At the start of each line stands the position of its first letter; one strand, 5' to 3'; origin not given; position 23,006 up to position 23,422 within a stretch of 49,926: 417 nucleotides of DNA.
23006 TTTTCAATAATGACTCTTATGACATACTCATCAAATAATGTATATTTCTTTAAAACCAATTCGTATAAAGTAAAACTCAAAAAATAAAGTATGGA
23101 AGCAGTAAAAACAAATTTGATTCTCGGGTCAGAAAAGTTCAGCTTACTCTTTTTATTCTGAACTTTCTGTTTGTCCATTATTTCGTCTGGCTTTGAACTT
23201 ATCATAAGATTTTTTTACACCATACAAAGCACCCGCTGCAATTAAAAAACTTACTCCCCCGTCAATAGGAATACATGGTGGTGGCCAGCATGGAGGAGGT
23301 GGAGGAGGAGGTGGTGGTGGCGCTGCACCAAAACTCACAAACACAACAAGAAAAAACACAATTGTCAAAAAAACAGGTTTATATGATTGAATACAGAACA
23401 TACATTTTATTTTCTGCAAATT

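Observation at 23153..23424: Tiny poly-proline ORF with a P-I-D / TM / basic C-terminal sorting signal heads and overlaps the xrtF gene: candidate dedicated exosortase F substrate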

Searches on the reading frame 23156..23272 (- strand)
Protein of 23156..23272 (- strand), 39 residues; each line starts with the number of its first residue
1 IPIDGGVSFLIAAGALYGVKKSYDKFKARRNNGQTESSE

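Call 31: search_protein_representatives(alignment_id=A2)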
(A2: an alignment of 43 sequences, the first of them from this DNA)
Query: 43 sequences, 33 profile positions. Proteins with E-value up to 0.001 (for the whole library): 1689; up to 1e-10: 44; up to 1e-30: 0. The best 150 are listed.
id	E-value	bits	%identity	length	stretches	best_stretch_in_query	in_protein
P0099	5.5e-13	64.8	-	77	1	1-32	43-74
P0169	6.2e-13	64.6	-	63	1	2-31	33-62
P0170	6.5e-13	64.6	-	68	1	1-31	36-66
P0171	1.2e-12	63.7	-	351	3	11-31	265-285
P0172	1.9e-12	63.0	-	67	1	1-31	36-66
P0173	1.9e-12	63.0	-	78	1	1-29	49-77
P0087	3.3e-12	62.3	-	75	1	1-31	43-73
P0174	3.9e-12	62.1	-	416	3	12-31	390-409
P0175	4.6e-12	61.8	-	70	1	1-31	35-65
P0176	4.8e-12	61.8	-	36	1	1-31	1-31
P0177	7.5e-12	61.1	-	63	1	2-32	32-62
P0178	9.9e-12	60.8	-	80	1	1-31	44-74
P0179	1.0e-11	60.7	-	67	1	1-31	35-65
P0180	1.0e-11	60.7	-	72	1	1-32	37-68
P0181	1.0e-11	60.7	-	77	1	1-31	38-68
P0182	1.1e-11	60.6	-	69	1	1-32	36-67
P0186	2.6e-11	59.4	-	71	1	2-31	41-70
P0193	4.1e-11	58.8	-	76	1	2-30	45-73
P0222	2.3e-10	56.4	-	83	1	1-29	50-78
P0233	5.5e-10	55.2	-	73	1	1-32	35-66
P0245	7.4e-10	54.8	-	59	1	1-29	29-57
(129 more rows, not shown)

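Call 34: find_encoding_contigs(protein=P0175, flank=4000, max_places=3)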
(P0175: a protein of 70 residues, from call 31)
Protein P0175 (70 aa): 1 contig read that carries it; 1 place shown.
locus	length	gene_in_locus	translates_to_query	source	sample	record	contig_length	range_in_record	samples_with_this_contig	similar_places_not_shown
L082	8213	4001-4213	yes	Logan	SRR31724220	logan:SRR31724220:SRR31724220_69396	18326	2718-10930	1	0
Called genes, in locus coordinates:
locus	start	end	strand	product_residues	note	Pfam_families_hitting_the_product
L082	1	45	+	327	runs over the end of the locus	PF01012:ETF, PF00766:ETF_alpha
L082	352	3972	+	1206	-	PF18962:Por_Secre_tail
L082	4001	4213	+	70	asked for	PF28310:PID_CTERM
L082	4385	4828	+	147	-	-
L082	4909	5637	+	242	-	PF00106:adh_short, PF08659:KR, PF13561:adh_short_C2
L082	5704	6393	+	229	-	PF00005:ABC_tran, PF13304:AAA_21 (faint)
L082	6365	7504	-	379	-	PF13692:Glyco_trans_1_4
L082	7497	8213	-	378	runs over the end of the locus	PF13439:Glyco_transf_4 (weak), PF00534:Glycos_transf_1, PF13692:Glyco_trans_1_4 (weak), PF13524:Glyco_trans_1_2 (weak)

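Call 35: search_protein_families(library=ncbifam, proteins=[L082:4385-4828:+, L082:352-3972:+], max_evalue=0.01)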
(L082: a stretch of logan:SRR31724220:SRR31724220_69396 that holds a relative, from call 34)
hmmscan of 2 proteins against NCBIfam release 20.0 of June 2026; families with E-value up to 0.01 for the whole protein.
L082:4385-4828:+ (147 aa): 0 families

L082:352-3972:+ (1206 aa): 1 family
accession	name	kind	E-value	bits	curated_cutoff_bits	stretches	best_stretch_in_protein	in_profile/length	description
TIGR04183.1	Por_Secre_tail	domain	2e-13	50.1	23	1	1130-1206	1-71/72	T9SS type A sorting domain-containing protein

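Call 36: find_encoding_contigs(protein=P0182, flank=4000, max_places=3)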
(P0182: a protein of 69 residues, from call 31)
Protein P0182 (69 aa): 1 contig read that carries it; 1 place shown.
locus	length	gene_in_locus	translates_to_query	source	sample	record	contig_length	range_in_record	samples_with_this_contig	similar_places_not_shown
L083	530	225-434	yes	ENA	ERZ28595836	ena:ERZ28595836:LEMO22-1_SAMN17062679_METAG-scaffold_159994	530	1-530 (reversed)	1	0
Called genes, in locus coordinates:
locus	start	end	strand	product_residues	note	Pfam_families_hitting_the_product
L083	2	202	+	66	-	?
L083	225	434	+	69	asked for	PF28310:PID_CTERM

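Call 37: find_encoding_contigs(protein=P0245, flank=4000, max_places=3)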
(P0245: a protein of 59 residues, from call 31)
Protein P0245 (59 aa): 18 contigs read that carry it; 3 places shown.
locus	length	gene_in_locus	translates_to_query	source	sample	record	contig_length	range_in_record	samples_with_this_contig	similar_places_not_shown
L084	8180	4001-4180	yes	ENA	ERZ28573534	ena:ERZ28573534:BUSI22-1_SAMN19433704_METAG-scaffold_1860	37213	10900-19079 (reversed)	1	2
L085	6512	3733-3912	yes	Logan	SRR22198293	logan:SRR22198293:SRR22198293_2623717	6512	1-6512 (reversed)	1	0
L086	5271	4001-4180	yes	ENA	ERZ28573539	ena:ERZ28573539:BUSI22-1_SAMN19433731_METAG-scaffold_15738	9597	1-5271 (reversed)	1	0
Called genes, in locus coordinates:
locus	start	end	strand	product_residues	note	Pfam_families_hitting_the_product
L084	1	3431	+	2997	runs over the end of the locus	PF19081:Ig_7 (faint)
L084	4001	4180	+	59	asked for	PF28310:PID_CTERM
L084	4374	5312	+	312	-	PF00005:ABC_tran, PF13304:AAA_21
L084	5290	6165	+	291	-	PF12679:ABC2_membrane_2, PF12730:ABC2_membrane_4, PF10920:DUF2705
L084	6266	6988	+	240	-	-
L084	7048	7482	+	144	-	PF20432:Xre-like-HTH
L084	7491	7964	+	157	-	PF08808:RES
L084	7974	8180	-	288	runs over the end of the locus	PF01263:Aldose_epim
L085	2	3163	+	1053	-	?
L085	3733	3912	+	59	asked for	PF28310:PID_CTERM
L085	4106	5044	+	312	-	PF00005:ABC_tran, PF13304:AAA_21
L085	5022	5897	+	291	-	PF12679:ABC2_membrane_2, PF12730:ABC2_membrane_4, PF10920:DUF2705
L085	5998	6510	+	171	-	?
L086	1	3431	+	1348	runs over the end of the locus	PF19081:Ig_7 (faint)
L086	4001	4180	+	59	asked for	PF28310:PID_CTERM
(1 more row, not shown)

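Call 42: list_cluster_members(proteins=[P0169, P0170, P0175, P0178, P0180, P0186, P0245, P0233, P0193, P0222])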
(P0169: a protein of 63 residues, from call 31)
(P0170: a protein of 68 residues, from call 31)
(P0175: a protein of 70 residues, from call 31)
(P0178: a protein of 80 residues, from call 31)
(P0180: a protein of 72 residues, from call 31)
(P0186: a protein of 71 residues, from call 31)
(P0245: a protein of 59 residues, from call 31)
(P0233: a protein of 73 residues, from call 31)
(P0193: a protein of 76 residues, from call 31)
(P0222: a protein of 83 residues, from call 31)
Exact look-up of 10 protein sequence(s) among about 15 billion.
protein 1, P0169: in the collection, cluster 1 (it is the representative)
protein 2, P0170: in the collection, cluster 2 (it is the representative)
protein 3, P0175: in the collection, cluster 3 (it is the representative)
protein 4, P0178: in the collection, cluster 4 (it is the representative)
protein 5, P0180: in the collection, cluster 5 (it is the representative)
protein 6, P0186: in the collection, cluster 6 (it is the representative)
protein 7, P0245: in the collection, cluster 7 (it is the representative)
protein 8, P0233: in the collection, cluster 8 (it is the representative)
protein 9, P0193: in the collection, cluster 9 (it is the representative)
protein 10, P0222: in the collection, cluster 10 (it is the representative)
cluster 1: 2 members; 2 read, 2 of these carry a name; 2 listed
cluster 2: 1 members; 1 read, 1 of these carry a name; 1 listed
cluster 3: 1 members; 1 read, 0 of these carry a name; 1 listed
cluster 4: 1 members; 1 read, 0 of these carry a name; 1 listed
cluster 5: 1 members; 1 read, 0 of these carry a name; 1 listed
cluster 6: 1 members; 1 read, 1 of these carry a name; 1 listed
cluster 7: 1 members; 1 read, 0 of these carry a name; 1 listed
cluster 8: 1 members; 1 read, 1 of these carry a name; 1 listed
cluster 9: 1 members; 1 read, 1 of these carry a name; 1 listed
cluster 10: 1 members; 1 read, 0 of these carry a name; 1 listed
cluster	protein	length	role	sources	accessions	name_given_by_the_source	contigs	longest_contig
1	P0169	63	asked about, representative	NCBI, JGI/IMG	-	hypothetical protein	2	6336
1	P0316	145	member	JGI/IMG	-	hypothetical protein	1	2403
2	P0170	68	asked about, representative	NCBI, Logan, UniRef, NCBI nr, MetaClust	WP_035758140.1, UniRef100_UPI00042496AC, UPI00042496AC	PID-CTERM protein-sorting domain-containing protein [Hugenholtzia roseola] | PID-CTERM protein-sorting domain-containing protein n=1 Tax=Hugenholtzia roseola ... | hypothetical protein [Hugenholtzia roseola]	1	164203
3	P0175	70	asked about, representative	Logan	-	-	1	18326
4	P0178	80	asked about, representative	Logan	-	-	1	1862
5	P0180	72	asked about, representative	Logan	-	-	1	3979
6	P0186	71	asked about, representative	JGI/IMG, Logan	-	hypothetical protein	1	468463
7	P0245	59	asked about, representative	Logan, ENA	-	-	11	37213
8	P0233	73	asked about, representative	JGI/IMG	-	hypothetical protein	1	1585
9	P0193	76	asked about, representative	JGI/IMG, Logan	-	hypothetical protein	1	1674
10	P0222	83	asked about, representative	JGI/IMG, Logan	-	-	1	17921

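Call 43: find_encoding_contigs(protein=P0170, flank=5000, max_places=2)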
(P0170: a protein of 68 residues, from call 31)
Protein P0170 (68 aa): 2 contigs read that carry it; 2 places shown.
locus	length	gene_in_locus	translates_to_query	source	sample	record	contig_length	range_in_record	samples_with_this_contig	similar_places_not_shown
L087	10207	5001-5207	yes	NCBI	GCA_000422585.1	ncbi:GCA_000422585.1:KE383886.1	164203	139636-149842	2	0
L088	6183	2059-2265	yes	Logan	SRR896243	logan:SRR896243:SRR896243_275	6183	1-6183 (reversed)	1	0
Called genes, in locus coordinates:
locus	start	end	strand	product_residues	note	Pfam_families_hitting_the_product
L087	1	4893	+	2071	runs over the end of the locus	PF05572:Peptidase_M43, PF20009:GEVED, PF18962:Por_Secre_tail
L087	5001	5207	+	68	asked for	PF28310:PID_CTERM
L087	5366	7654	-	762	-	PF13328:HD_4, PF01966:HD (weak), PF04607:RelA_SpoT, PF02824:TGS, PF19296:RelA_AH, PF28438:RelA_RIS, PF13291:ACT_4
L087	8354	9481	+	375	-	PF13477:Glyco_trans_4_2, PF13439:Glyco_transf_4 (weak), PF13579:Glyco_trans_4_4, PF20706:GT4-conflict (weak), PF00534:Glycos_transf_1, PF13692:Glyco_trans_1_4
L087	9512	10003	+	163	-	PF00989:PAS, PF13188:PAS_8 (weak), PF08448:PAS_4 (weak), PF13426:PAS_9, PF08447:PAS_3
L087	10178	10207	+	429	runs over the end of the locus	PF00464:SHMT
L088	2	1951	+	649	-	?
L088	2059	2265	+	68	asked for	PF28310:PID_CTERM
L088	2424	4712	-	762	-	PF13328:HD_4, PF01966:HD (weak), PF04607:RelA_SpoT, PF02824:TGS, PF19296:RelA_AH, PF28438:RelA_RIS, PF13291:ACT_4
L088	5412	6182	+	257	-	?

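Call 44: find_encoding_contigs(protein=P0186, flank=5000, max_places=2)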
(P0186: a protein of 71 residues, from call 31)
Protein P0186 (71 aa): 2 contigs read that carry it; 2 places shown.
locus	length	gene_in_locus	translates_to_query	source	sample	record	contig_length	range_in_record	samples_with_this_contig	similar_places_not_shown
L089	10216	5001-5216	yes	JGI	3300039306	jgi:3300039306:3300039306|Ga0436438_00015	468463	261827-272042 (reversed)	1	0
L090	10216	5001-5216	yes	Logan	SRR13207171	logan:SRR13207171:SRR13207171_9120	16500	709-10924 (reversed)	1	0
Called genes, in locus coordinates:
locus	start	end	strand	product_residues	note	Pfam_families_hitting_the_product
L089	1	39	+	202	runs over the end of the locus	PF01694:Rhomboid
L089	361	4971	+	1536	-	PF18962:Por_Secre_tail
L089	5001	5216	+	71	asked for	PF28310:PID_CTERM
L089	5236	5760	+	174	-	PF09721:Exosortase_EpsH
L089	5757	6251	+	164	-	-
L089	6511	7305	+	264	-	PF02563:Poly_export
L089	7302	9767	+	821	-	PF01656:CbiA (faint), PF13807:GNVR, PF10609:ParA (faint), PF13614:AAA_31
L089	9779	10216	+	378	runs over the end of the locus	PF13439:Glyco_transf_4, PF20706:GT4-conflict, PF00534:Glycos_transf_1, PF13692:Glyco_trans_1_4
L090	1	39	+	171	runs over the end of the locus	PF01694:Rhomboid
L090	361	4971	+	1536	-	PF18962:Por_Secre_tail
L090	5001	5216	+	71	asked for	PF28310:PID_CTERM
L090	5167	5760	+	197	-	PF09721:Exosortase_EpsH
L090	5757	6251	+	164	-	-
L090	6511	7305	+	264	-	PF02563:Poly_export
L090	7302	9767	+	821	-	PF01656:CbiA (faint), PF13807:GNVR, PF10609:ParA (faint), PF13614:AAA_31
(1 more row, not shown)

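Call 46: search_protein_families(library=ncbifam, proteins=[L089:5236-5760:+, L089:5757-6251:+, L089:5001-5216:+, L084:4001-4180:+, L087:5001-5207:+], max_evalue=0.001)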
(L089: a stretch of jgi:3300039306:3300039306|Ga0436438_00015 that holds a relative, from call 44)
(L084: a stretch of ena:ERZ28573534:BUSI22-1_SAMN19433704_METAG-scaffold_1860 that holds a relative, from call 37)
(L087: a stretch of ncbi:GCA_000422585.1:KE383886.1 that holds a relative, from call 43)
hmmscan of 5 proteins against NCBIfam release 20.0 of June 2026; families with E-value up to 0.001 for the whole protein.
L089:5236-5760:+ (174 aa): 18 families
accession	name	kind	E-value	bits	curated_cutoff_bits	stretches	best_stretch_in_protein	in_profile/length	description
NF046081.1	exosort_XrtX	exception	5.1e-65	218.5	170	1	5-167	2-166/168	exosortase X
TIGR04128.1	exoso_Fjoh_1448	exception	7.5e-29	101.1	90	1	2-164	3-173/174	exosortase family protein XrtF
NF046083.1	exosort_XrtY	exception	1.9e-19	70.2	160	1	37-160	47-168/168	exosortase Y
TIGR04177.1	exosort_XrtH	exception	5.9e-18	65.4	86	1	34-164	26-156/158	exosortase H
TIGR04178.1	exo_archaeo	signature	1.8e-16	60.2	23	1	75-160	2-94/97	exosortase/archaeosortase family protein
TIGR04300.1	exosort_XrtM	exception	1.8e-11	44.7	125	1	39-159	20-143/150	exosortase family protein XrtM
NF033464.1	cyanoexo_CrtC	exception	1e-10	41.7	225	1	37-143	146-255/278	cyanoexosortase C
TIGR04144.1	archaeo_VPXXXP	exception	1.4e-10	41.3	150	1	15-163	12-153/156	archaeosortase B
NF033505.2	paceosortase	exception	1e-09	38.7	80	1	65-164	50-149/167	pacearchaeosortase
TIGR04125.1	exosort_PGF_TRM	exception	9.9e-09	35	75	1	6-128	76-198/271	archaeosortase A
TIGR04175.1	archaeo_artD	exception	2.7e-08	33.9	125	1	64-161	45-140/150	archaeosortase D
TIGR04124.1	archaeo_artE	exception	3.6e-07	30.4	95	1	39-153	30-142/153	archaeosortase family protein ArtE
TIGR03762.1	archaeo_artC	exception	1.5e-06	28.3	100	1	46-154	151-265/274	archaeosortase C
TIGR03110.1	exosort_Gpos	exception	3.2e-06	27.2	102.75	1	10-153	27-169/187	exosortase family protein XrtG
TIGR03763.1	cyanoexo_CrtA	exception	0.00025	20.6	150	1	44-159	137-258/260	cyanoexosortase A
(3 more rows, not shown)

L089:5757-6251:+ (164 aa): 1 family
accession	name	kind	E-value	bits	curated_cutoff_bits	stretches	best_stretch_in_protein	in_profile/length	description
NF046082.1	assoc_w_XrtX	equivalog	1.3e-10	41.2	75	1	15-155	8-146/147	XrtX-associated membrane protein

L089:5001-5216:+ (71 aa): 1 family
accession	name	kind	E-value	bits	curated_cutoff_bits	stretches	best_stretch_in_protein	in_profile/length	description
NF046080.1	PID_CTERM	domain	1.7e-13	50.1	26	1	40-63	1-24/25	PID-CTERM protein-sorting domain-containing protein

L084:4001-4180:+ (59 aa): 1 family
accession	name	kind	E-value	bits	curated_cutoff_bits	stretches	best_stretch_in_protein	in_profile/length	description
NF046080.1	PID_CTERM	domain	7.1e-12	44.9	26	1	29-49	1-21/25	PID-CTERM protein-sorting domain-containing protein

L087:5001-5207:+ (68 aa): 1 family
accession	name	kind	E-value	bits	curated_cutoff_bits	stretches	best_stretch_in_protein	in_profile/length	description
NF046080.1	PID_CTERM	domain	2.1e-13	49.7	26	1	36-59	1-24/25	PID-CTERM protein-sorting domain-containing protein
